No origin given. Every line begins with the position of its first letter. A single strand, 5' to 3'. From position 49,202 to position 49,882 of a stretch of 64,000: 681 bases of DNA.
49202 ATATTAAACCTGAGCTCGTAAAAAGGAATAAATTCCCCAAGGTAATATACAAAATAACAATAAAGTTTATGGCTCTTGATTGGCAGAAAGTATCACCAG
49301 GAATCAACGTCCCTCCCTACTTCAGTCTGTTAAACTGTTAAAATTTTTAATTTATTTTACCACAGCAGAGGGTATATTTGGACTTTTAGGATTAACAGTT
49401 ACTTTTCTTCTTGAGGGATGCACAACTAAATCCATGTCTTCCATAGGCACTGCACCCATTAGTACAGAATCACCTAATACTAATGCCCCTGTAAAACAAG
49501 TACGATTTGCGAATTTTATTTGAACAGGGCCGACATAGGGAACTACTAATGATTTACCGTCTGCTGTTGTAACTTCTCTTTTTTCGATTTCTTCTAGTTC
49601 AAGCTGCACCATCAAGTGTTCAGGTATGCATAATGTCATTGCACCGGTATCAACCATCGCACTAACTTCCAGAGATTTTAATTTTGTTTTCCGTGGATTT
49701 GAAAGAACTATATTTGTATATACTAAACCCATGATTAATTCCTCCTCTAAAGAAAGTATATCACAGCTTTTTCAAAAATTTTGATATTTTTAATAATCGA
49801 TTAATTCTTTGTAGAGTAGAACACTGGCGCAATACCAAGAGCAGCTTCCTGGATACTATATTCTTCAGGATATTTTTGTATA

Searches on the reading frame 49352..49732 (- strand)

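Call 71: search_protein_families(library=pfam, proteins=[window:49352-49732:-], max_evalue=0.001)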
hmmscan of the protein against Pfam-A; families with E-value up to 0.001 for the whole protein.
window:49352-49732:- (126 aa): 2 families
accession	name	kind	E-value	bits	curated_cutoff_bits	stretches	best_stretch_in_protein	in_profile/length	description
PF13650.11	Asp_protease_2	-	1.7e-07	32.3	24.3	1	19-74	6-63/90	Aspartyl protease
PF13975.11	gag-asp_proteas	-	2.2e-06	28.6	28.2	1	21-63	8-53/92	gag-polyprotein putative aspartyl protease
